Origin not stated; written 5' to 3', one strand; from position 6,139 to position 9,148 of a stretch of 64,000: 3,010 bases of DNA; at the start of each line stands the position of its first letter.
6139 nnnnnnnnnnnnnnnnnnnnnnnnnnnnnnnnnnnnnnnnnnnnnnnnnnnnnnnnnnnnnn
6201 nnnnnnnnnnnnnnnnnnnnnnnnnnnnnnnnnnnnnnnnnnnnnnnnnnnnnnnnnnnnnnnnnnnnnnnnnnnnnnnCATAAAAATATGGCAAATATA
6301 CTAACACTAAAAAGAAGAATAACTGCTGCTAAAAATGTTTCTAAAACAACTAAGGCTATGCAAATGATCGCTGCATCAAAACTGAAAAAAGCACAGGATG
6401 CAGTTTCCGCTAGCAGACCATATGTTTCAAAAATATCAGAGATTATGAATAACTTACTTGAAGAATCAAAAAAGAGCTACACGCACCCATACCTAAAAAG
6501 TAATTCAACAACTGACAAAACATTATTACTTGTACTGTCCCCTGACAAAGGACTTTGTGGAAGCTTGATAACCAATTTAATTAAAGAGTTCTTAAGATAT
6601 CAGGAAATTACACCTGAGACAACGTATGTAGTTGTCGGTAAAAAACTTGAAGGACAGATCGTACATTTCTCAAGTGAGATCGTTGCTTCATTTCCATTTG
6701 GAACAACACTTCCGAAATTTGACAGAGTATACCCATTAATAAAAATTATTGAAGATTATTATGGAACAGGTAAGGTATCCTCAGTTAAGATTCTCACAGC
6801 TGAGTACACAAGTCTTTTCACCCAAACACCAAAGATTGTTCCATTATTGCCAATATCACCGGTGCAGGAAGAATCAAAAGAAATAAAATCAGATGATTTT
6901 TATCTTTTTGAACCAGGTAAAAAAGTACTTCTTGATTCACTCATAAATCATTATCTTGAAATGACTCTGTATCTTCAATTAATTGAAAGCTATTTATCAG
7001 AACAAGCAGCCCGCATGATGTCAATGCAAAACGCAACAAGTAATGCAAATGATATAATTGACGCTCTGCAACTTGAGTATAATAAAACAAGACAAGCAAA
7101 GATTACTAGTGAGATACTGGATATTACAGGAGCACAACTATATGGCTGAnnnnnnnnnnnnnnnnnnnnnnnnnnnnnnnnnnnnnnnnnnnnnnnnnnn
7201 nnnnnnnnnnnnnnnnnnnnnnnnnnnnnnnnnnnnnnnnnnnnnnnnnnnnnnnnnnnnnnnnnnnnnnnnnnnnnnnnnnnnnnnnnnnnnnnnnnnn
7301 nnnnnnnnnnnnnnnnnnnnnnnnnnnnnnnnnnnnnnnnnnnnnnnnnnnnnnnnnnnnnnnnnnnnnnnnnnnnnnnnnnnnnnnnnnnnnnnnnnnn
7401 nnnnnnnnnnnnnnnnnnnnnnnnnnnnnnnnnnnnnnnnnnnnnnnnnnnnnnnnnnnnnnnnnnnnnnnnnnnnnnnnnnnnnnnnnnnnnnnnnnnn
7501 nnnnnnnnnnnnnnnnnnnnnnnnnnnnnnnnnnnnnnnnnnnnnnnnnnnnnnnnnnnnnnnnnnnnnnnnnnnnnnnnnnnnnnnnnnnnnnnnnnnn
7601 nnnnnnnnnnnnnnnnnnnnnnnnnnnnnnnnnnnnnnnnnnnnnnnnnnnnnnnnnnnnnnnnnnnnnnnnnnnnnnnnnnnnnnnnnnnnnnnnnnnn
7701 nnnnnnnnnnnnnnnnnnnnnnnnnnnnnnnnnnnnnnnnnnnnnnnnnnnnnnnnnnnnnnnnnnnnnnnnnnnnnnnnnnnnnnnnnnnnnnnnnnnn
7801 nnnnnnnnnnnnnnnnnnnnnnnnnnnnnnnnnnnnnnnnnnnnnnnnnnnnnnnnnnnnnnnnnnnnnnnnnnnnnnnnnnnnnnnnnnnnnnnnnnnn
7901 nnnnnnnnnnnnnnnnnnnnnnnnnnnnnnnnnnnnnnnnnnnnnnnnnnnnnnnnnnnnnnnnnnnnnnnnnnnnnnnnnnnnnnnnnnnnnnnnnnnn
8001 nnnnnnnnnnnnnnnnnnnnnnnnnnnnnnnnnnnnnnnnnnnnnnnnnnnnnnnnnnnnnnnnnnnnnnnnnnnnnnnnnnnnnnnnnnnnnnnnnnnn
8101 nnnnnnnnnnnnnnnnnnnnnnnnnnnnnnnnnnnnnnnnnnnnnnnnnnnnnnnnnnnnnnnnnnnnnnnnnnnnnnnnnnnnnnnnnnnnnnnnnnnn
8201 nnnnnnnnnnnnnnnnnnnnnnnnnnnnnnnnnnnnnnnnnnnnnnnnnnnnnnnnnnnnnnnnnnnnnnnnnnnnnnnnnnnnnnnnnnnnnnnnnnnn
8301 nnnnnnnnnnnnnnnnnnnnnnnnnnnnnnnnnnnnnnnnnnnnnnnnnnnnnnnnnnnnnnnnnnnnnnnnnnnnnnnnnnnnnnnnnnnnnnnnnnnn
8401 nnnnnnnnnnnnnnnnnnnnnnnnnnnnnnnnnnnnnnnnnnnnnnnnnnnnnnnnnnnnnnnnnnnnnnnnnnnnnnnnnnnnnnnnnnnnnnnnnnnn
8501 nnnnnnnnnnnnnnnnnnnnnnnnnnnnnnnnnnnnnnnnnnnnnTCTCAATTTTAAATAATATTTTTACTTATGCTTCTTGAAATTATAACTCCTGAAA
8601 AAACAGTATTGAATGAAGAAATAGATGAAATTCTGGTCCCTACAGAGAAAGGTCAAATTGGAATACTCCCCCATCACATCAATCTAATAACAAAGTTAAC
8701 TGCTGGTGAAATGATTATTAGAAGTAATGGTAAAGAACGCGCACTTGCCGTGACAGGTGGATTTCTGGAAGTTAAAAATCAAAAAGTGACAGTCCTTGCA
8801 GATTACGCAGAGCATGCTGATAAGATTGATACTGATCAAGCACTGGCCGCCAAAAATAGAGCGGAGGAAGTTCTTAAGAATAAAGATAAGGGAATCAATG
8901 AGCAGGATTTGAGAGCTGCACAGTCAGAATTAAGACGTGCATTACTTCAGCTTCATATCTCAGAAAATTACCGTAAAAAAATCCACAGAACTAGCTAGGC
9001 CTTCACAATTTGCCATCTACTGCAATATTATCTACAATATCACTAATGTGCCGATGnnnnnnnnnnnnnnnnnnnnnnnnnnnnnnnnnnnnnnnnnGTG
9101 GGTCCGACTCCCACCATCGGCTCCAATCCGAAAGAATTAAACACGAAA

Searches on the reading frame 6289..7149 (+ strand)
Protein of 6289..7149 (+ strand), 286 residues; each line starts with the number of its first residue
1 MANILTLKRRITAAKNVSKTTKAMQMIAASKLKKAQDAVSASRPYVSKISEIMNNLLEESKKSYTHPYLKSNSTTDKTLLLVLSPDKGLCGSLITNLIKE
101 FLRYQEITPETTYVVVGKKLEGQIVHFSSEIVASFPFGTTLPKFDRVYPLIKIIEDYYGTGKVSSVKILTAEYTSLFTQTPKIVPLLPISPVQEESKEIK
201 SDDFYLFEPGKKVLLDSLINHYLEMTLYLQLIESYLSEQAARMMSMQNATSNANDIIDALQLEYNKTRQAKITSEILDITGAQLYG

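Call 22: search_protein_families(library=pfam, proteins=[window:6289-7149:+], max_evalue=0.00001)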
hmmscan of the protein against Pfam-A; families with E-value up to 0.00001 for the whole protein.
window:6289-7149:+ (286 aa): 1 family
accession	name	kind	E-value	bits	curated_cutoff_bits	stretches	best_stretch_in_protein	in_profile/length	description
PF00231.24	ATP-synt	-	1.6e-76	258.2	39.9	1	6-281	4-280/285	ATP synthase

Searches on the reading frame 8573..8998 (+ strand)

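Call 22: search_protein_families(library=pfam, proteins=[window:8573-8998:+], max_evalue=0.00001)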
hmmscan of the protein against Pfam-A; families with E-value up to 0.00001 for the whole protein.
window:8573-8998:+ (141 aa): 2 families
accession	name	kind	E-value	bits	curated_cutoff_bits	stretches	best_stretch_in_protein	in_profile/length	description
PF02823.21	ATP-synt_DE_N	-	1e-27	96.4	27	1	3-79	3-80/80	ATP synthase, Delta/Epsilon chain, beta-sandwich domain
PF00401.25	ATP-synt_DE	-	1.3e-09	38.5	24.6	1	83-130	1-46/47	ATP synthase, Delta/Epsilon chain, long alpha-helix domain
